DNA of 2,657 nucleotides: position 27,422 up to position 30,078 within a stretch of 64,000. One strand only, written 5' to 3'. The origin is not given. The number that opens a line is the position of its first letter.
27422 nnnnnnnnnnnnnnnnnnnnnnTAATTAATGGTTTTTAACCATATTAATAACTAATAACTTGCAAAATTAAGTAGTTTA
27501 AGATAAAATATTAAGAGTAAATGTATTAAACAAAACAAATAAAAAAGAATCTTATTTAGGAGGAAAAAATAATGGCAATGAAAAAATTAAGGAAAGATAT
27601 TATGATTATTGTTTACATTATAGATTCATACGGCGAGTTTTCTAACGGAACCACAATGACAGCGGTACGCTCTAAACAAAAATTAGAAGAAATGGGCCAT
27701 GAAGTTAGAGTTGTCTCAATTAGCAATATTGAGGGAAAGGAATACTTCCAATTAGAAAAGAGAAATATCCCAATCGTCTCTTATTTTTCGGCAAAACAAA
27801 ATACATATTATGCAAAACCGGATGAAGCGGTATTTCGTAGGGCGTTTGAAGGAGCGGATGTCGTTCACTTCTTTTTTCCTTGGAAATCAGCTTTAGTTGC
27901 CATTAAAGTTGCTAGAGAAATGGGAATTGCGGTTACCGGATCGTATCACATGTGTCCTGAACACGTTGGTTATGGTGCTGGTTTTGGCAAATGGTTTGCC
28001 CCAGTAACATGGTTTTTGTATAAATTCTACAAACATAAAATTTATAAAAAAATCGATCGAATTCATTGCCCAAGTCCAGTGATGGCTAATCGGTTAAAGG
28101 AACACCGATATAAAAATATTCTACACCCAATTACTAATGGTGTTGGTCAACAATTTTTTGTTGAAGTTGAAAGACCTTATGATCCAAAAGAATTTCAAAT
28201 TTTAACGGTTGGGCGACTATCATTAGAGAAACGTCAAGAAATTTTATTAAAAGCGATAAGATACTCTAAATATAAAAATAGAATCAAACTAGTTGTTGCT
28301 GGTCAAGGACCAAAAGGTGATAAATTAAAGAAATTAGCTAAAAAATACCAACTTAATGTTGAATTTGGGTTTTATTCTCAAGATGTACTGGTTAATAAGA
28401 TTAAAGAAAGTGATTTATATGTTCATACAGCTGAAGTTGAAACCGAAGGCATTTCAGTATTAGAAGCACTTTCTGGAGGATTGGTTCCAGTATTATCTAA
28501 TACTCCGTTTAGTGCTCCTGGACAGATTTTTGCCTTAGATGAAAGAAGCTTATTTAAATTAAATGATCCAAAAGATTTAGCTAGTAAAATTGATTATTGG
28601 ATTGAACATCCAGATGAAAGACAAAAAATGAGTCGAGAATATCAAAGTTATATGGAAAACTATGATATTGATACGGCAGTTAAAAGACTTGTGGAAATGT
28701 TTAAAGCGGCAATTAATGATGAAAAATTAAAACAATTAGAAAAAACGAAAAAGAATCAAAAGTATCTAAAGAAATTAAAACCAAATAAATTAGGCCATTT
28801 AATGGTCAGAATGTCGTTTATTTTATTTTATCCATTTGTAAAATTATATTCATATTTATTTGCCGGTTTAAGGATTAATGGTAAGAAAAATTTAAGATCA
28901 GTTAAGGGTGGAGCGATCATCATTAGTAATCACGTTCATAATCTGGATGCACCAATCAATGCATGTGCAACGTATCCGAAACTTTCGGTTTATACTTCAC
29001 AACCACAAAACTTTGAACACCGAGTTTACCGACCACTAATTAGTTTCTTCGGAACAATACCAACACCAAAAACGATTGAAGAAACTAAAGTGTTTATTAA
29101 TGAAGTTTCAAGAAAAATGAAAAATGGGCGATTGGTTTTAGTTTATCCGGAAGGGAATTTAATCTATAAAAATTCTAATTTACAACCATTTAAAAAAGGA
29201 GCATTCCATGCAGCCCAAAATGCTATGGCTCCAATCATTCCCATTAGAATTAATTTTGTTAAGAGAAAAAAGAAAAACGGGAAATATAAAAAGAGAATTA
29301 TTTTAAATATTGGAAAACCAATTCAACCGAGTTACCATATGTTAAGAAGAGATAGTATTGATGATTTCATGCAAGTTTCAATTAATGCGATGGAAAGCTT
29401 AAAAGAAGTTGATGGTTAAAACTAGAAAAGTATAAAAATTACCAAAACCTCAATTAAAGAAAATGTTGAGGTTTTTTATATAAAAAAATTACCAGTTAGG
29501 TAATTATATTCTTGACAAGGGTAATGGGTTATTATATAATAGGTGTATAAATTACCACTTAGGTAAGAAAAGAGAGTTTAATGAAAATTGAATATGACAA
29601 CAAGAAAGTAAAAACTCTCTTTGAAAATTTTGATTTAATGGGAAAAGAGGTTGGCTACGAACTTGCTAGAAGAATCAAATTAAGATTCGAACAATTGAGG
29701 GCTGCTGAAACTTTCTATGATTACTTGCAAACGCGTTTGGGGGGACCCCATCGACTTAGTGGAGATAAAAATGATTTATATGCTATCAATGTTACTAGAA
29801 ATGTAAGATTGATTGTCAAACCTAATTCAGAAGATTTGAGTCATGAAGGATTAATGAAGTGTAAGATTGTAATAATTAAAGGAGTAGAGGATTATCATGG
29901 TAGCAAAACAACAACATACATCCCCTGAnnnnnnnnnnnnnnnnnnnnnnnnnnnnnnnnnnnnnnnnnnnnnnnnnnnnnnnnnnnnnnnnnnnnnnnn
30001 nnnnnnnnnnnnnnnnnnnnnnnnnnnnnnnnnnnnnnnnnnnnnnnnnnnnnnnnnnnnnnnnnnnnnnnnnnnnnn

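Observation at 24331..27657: Mosaic block of tuf and fusA fragments sits inside the 5' end of the glycosyltransferase gene, with three microhomology junctions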

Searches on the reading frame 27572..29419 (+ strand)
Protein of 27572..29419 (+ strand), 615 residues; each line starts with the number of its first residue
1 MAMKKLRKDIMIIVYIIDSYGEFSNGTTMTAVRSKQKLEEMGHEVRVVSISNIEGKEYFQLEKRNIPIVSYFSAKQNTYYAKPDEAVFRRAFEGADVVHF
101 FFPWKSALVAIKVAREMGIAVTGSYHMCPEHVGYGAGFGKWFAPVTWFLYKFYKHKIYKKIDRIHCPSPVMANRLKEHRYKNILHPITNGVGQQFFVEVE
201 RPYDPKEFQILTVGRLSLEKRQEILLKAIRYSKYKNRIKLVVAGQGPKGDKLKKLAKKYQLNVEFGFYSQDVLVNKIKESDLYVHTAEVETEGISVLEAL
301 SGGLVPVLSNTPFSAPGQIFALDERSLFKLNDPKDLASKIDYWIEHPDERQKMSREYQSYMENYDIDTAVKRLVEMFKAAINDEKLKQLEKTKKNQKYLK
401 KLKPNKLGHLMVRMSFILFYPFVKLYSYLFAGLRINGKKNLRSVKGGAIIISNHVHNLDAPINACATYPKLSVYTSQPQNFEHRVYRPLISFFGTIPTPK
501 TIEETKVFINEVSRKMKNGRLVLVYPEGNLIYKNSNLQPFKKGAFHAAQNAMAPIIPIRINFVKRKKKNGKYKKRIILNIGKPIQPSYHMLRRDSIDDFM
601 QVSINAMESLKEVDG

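Call 10: find_encoding_contigs(protein=window:27572-29419:+, flank=10000, max_places=10)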
Protein window:27572-29419:+ (615 aa): no gene with exactly this product is on record in the collection.

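Call 12: find_encoding_contigs(protein=window:27578-29419:+, flank=10000, max_places=10)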
Protein window:27578-29419:+ (613 aa): 1 contig read that carries it; 1 place shown.
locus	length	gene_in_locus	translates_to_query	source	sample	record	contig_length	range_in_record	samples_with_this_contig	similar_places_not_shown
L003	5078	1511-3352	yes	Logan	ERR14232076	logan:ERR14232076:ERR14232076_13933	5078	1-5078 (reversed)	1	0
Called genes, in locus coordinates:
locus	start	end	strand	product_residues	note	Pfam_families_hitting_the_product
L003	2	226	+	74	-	?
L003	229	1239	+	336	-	PF02811:PHP (faint)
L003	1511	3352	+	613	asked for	PF13439:Glyco_transf_4, PF13579:Glyco_trans_4_4, PF20706:GT4-conflict (faint), PF00534:Glycos_transf_1, PF13692:Glyco_trans_1_4, PF01553:Acyltransferase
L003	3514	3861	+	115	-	-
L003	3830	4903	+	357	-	PF01381:HTH_3, PF12844:HTH_19 (faint), PF06114:Peptidase_M78 (weak)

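Call 25: list_cluster_members(proteins=[window:27578-29419:+, window:24493-25404:+, window:25605-27443:+])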
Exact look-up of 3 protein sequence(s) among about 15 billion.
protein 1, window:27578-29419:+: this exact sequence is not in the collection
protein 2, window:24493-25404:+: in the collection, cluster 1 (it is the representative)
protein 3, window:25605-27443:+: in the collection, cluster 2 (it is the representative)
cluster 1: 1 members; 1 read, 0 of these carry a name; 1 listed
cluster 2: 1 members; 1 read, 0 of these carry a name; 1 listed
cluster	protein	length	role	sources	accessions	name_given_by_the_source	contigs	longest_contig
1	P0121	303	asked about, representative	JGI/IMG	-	-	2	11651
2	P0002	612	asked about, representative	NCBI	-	-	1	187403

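Call 27: find_homologous_proteins(query=window:27572-29419:+, max_evalue=1e-20)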
Query window:27572-29419:+ (615 aa): 862 proteins with E <= 1e-20 among 8000 candidates; the best 120 are listed.
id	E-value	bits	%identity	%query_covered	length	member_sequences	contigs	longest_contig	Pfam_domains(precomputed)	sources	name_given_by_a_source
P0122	0.0e+0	1392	100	100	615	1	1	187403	PF00534.27,PF13579.13,PF13439.13,PF01553.27,PF20706.4,PF13692.13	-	-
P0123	0.0e+0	1079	77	98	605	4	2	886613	PF00534.27,PF13579.13,PF13439.13,PF01553.27,PF13692.13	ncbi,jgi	ncbi:MAG: glycosyltransferase [Acholeplasmataceae bacterium]|jgi:1,2-diacylglycerol 3-alpha-glucosyl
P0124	0.0e+0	1050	75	98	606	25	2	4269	PF00534.27,PF13579.13,PF13439.13,PF01553.27,PF13692.13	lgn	-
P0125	0.0e+0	1020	72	99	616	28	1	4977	PF00534.27,PF13579.13,PF13439.13,PF01553.27,PF13692.13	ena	-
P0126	0.0e+0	1011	73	98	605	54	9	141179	PF00534.27,PF13579.13,PF13439.13,PF01553.27,PF13692.13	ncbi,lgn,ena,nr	ncbi:MAG: glycosyltransferase [Erysipelotrichaceae bacterium]|nr:glycosyltransferase [Erysipelotrich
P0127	3.1e-217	741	54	98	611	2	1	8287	PF00534.27,PF13579.13,PF13439.13,PF01553.27,PF13692.13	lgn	-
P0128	1.9e-216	739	54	98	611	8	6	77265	PF00534.27,PF13579.13,PF13439.13,PF01553.27,PF13692.13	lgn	-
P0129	7.7e-187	641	50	97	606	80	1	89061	PF00534.27,PF13579.13,PF13439.13,PF01553.27,PF13692.13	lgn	-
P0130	9.1e-187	641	49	97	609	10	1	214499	PF00534.27,PF13579.13,PF13524.13,PF13439.13,PF01553.27,PF20706.4,PF13692.13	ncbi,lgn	ncbi:MAG: glycosyltransferase [Acholeplasmatales bacterium]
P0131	1.8e-186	640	48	98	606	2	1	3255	PF00534.27,PF13579.13,PF13524.13,PF13439.13,PF01553.27,PF13692.13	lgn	-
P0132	1.9e-180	620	48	98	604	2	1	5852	PF00534.27,PF13439.13,PF01553.27,PF13692.13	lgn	-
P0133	7.3e-180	618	47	98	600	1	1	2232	PF00534.27,PF13579.13,PF13439.13,PF01553.27,PF13692.13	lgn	-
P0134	1.3e-175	604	48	97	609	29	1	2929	PF00534.27,PF13579.13,PF13439.13,PF01553.27,PF13692.13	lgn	-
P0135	9.9e-175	601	48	98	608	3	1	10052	PF00534.27,PF13579.13,PF13439.13,PF01553.27,PF20706.4,PF13692.13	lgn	-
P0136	1.3e-173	597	46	98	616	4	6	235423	PF00534.27,PF13579.13,PF13439.13,PF01553.27,PF13692.13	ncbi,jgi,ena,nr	ncbi:MAG TPA: glycosyltransferase [Bacilli bacterium]|nr:glycosyltransferase [Bacilli bacterium]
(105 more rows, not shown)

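Call 36: search_protein_families(library=pfam, proteins=[window:27572-29419:+], max_evalue=0.00001)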
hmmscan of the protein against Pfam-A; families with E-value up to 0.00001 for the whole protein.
window:27572-29419:+ (615 aa): 5 families
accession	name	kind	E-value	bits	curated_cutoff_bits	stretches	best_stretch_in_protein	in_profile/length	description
PF00534.26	Glycos_transf_1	-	2.6e-29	102.4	26.4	1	204-355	12-167/172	Glycosyl transferases group 1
PF01553.26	Acyltransferase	-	7.1e-20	71.6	23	1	434-560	3-131/132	Acyltransferase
PF13439.12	Glyco_transf_4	-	4.3e-15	56.6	28.5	1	25-191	2-166/170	Glycosyltransferase Family 4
PF13692.12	Glyco_trans_1_4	-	1e-14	55.4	27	1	208-344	2-140/142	Glycosyl transferases group 1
PF13579.12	Glyco_trans_4_4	-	3.1e-09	37.8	29.7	1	31-181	7-148/158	Glycosyl transferase 4-like domain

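Call 38: find_encoding_contigs(protein=window:27602-29419:+, flank=10000, max_places=10)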
Protein window:27602-29419:+ (605 aa): no gene with exactly this product is on record in the collection.

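Call 48: search_protein_families(library=ncbifam, proteins=[window:27602-29419:+], max_evalue=0.00001)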
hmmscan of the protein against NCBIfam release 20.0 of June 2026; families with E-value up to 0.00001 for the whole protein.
window:27602-29419:+ (605 aa): 23 families
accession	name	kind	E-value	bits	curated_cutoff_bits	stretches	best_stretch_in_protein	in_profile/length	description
NF006386.0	PRK08633.1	equivalog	2.9e-17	61.7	1221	1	416-551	422-552/1147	acyl-[ACP]--phospholipid O-acyltransferase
TIGR00530.1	AGP_acyltrn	subfamily_domain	1.7e-15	57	102.95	1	433-549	13-128/130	1-acylglycerol-3-phosphate O-acyltransferase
NF053787.1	GlcN_PG_synth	equivalog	1.8e-15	56.7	480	1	86-369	84-358/361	N-acetylglucosaminyl phosphatidylglycerol synthase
NF053513.1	Gtran_IagA_BgsA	equivalog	2.9e-13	49.5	460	1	83-370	42-331/333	LTA glycolipid anchor biosynthesis glycosyltransferase, IagA/BgsA family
NF041876.1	EPS_EpsE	equivalog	2.2e-11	43.6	400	1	192-346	208-371/389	exopolysaccharide biosynthesis GT4 family glycosyltransferase EpsE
NF047881.1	glyco_SdgB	exception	2.9e-10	39.4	800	1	191-362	315-488/496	serine-aspartate repeat adhesin O-glycosyltransferase SdgB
NF041010.1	glycosy_Agl16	equivalog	2.8e-09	36.3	575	1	148-369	131-350/352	glycosylation protein Agl16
TIGR03088.1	stp2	hypoth_equivalog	5.2e-09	35.6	409.05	1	192-368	189-371/374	TIGR03088 family PEP-CTERM/XrtA system glycosyltransferase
NF050056.1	ProtGlycPglH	equivalog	6.5e-09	35.3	600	1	142-368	121-351/354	GalNAc-alpha-(1->4)-GalNAc-alpha-(1->3)-diNAcBac-PP-undecaprenol alpha-1,4-N-acetyl-D-galactosaminyltransferase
TIGR03999.1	thiol_BshA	equivalog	8.6e-09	34.8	273.7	1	211-370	213-373/375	N-acetyl-alpha-D-glucosaminyl L-malate synthase BshA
NF005959.0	PRK08043.1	equivalog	8.8e-09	34.2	886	1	412-553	6-140/719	bifunctional acyl-ACP--phospholipid O-acyltransferase/long-chain-fatty-acid--ACP ligase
NF005291.0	PRK06814.1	equivalog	2e-08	32.7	1349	1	416-554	434-567/1140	acyl-[ACP]--phospholipid O-acyltransferase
NF047880.1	glyco_SdgA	exception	2.4e-08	33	800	1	196-361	314-481/488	serine-aspartate repeat adhesin O-glycosyltransferase SdgA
NF047684.1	TeichurnBiosyTuaC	equivalog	7.2e-08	31.7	550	1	200-371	222-390/391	teichuronic acid biosynthesis protein TuaC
NF050063.1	ProtGlycPglJ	equivalog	1.8e-07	30.7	500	1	194-363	191-359/363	N-acetylgalactosamine-N,N'-diacetylbacillosaminyl-diphospho-undecaprenol 4-alpha-N-acetylgalactosaminyltransferase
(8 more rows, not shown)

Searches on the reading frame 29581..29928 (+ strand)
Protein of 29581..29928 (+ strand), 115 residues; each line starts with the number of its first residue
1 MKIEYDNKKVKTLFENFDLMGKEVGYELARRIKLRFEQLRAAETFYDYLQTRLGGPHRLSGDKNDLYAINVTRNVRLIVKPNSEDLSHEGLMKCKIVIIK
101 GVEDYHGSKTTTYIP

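Call 36: search_protein_families(library=pfam, proteins=[window:29581-29928:+], max_evalue=0.00001)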
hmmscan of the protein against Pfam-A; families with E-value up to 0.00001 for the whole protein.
window:29581-29928:+ (115 aa): 0 families

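Call 39: find_encoding_contigs(protein=window:29581-29928:+, flank=10000, max_places=10)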
Protein window:29581-29928:+ (115 aa): 15 contigs read that carry it; 9 places shown.
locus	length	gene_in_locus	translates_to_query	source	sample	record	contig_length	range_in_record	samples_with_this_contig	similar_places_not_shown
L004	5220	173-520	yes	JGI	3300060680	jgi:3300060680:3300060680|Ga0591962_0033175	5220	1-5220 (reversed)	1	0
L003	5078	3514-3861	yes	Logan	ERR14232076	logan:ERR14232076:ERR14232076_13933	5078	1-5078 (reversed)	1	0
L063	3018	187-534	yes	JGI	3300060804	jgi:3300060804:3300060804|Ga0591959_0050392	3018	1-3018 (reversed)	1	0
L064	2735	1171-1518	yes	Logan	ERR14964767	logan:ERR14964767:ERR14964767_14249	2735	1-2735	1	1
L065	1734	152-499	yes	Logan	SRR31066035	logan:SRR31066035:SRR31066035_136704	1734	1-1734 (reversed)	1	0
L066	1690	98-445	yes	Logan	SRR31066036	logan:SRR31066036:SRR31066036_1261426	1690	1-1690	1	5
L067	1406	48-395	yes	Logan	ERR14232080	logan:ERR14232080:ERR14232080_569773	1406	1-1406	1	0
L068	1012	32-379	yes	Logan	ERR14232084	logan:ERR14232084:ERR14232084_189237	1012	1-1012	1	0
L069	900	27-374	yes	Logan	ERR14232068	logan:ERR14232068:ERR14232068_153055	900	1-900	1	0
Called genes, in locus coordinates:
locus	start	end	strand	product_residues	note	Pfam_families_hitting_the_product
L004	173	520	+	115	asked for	-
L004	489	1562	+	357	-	PF01381:HTH_3, PF12844:HTH_19 (faint), PF06114:Peptidase_M78 (weak)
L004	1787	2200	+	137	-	PF00164:Ribosom_S12_S23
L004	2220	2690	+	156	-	PF00177:Ribosomal_S7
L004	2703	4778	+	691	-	PF00009:GTP_EFTU, PF03144:GTP_EFTU_D2, PF22042:EF-G_D2, PF14492:EFG_III, PF16658:RF3_C (weak), PF03764:EFG_IV, PF00679:EFG_C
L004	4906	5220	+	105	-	?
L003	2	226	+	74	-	?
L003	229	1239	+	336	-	PF02811:PHP (faint)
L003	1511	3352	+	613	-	PF13439:Glyco_transf_4, PF13579:Glyco_trans_4_4, PF20706:GT4-conflict (faint), PF00534:Glycos_transf_1, PF13692:Glyco_trans_1_4, PF01553:Acyltransferase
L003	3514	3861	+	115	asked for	-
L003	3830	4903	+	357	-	PF01381:HTH_3, PF12844:HTH_19 (faint), PF06114:Peptidase_M78 (weak)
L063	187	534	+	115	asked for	-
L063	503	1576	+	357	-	PF01381:HTH_3, PF12844:HTH_19 (faint), PF06114:Peptidase_M78 (weak)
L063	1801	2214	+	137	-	PF00164:Ribosom_S12_S23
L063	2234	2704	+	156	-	PF00177:Ribosomal_S7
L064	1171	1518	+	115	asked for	-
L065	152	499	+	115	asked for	-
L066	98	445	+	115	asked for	-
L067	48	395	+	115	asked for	-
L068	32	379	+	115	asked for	-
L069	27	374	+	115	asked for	-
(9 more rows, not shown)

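Call 48: search_protein_families(library=ncbifam, proteins=[window:29581-29928:+], max_evalue=0.00001)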
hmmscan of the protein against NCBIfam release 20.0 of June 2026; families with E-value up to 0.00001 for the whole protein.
window:29581-29928:+ (115 aa): 0 families
